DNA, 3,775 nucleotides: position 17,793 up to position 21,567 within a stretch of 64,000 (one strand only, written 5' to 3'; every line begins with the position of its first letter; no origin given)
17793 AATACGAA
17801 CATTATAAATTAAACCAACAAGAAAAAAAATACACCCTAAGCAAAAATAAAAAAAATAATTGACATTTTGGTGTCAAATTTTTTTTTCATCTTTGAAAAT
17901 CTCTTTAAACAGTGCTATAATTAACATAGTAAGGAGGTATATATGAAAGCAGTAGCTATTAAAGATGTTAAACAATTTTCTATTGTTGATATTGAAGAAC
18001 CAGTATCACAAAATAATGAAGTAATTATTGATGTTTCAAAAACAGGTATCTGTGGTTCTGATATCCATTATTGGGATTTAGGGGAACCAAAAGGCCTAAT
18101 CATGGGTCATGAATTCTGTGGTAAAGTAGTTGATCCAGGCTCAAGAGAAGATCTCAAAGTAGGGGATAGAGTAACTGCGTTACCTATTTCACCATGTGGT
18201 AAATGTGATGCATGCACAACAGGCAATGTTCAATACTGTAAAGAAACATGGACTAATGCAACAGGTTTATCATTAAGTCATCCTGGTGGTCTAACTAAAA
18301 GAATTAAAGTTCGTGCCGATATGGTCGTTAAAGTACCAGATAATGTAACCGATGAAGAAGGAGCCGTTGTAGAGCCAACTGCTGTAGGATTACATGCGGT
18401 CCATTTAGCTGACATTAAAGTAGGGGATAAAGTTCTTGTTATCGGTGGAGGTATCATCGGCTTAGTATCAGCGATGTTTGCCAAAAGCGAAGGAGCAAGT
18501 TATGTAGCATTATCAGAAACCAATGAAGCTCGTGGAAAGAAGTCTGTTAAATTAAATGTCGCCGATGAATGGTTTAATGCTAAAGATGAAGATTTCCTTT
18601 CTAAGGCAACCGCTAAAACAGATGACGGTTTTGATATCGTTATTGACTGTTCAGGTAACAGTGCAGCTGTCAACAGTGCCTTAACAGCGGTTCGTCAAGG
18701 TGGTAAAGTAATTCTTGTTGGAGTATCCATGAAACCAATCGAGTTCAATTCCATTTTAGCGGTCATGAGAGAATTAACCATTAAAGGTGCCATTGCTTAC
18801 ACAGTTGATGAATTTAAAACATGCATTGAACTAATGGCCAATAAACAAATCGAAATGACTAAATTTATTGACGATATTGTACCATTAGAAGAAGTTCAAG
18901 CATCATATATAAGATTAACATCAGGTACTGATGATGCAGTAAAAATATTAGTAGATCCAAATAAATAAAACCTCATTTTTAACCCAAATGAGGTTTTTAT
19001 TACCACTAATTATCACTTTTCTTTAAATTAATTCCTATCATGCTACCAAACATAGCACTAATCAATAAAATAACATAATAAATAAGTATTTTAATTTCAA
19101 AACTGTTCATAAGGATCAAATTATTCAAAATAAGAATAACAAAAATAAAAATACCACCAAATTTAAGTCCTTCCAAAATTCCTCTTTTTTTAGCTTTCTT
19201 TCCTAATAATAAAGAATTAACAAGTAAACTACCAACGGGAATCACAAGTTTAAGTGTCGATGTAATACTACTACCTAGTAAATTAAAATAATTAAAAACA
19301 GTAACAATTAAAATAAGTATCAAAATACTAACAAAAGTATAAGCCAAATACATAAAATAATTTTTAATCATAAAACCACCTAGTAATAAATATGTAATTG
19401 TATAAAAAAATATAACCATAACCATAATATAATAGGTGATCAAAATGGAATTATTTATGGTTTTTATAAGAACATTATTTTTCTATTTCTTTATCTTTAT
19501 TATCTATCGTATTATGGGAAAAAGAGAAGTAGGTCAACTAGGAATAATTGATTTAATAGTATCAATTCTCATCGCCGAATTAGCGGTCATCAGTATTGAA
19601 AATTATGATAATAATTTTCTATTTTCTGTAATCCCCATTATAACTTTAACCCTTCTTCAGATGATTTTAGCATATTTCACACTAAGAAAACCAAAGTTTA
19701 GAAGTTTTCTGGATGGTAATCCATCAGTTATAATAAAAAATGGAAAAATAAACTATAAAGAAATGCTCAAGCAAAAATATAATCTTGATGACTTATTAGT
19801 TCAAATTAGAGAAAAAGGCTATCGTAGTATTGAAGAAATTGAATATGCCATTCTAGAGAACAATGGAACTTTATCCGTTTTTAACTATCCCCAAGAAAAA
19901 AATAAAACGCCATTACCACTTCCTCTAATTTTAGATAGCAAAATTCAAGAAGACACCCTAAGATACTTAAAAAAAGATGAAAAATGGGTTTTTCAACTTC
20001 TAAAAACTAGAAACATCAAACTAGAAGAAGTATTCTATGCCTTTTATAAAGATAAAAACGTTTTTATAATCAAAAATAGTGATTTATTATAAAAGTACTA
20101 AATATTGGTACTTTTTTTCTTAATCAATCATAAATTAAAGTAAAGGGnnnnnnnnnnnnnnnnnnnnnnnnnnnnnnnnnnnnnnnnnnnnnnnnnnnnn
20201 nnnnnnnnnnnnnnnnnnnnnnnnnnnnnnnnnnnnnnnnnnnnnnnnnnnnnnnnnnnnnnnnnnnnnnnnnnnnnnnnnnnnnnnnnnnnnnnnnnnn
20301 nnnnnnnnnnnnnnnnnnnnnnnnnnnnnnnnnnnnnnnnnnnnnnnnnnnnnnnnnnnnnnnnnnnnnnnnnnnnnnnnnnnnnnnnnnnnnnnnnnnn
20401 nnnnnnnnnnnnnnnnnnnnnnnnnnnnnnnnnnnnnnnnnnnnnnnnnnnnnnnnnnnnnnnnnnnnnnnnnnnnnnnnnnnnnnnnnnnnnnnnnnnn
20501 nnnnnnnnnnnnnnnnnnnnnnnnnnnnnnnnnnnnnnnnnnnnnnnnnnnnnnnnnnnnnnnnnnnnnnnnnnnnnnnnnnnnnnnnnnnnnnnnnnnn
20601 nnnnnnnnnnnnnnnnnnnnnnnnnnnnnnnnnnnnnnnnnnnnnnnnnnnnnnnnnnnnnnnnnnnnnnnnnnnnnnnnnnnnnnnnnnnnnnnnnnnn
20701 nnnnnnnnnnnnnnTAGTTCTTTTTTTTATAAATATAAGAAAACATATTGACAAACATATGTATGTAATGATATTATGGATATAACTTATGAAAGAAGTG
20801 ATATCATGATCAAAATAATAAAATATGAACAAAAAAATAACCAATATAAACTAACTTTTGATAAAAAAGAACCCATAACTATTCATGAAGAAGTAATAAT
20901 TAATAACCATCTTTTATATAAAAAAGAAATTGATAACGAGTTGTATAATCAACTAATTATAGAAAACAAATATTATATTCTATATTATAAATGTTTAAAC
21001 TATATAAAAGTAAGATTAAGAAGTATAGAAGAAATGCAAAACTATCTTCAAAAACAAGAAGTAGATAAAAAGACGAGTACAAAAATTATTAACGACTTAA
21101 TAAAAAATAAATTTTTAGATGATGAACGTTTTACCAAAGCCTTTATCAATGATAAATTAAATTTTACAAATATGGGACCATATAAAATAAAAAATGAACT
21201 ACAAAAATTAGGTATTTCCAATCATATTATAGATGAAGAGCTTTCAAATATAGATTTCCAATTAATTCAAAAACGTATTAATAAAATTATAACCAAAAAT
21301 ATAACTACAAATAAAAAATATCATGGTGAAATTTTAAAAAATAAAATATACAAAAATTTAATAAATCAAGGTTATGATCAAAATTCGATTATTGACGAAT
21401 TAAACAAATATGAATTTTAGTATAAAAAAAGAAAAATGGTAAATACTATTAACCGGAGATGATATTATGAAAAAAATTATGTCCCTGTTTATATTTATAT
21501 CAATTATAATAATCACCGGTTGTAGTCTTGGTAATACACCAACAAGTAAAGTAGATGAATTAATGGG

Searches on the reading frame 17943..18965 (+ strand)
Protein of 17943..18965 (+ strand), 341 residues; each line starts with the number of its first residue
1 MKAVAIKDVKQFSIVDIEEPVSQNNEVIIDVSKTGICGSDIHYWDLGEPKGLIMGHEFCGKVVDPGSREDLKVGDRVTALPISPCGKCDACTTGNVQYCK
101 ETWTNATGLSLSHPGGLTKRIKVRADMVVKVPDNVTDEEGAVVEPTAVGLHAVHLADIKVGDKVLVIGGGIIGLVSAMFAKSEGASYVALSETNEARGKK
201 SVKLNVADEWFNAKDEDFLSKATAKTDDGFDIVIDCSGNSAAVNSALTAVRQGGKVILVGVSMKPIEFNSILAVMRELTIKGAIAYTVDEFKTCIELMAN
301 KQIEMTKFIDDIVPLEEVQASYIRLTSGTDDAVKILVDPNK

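Call 54: search_protein_families(library=pfam, proteins=[window:17943-18965:+], max_evalue=0.00001)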
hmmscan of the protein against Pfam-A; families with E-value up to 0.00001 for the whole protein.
window:17943-18965:+ (341 aa): 4 families
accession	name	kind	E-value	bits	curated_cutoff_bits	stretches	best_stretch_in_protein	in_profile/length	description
PF08240.17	ADH_N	-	2.6e-24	85.9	23.5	1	24-133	2-104/104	Alcohol dehydrogenase GroES-like domain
PF00107.32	ADH_zinc_N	-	1e-22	80.9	31.8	1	172-299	2-128/129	Zinc-binding dehydrogenase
PF16912.11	Glu_dehyd_C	-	3.4e-10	40.2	34.9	1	142-337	6-209/211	Glucose dehydrogenase C-terminus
PF13602.12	ADH_zinc_N_2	-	1.6e-07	32.8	27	1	207-329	3-127/134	Zinc-binding dehydrogenase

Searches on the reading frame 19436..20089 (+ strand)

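Call 89: search_protein_families(library=pfam, proteins=[window:19436-20089:+], max_evalue=0.00001)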
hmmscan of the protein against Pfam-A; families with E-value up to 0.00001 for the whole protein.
window:19436-20089:+ (218 aa): 1 family
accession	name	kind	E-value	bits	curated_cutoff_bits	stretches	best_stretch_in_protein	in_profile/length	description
PF04239.17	DUF421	-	1.6e-37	128.3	23.6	1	86-204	4-128/129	YetF C-terminal domain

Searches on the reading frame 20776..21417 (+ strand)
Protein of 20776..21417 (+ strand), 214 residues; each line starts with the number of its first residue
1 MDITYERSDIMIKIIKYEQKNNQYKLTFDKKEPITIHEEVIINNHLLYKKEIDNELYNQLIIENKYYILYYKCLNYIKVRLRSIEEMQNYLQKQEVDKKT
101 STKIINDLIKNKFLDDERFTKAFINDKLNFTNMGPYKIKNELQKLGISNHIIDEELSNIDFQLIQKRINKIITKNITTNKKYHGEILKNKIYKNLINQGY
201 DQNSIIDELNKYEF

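Call 89: search_protein_families(library=pfam, proteins=[window:20776-21417:+], max_evalue=0.00001)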
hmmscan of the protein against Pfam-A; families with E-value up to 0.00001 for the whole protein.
window:20776-21417:+ (214 aa): 1 family
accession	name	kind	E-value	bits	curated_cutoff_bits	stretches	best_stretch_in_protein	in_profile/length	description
PF02631.22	RecX_HTH2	-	4.7e-11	43.2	26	1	115-154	1-40/42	RecX, second three-helix domain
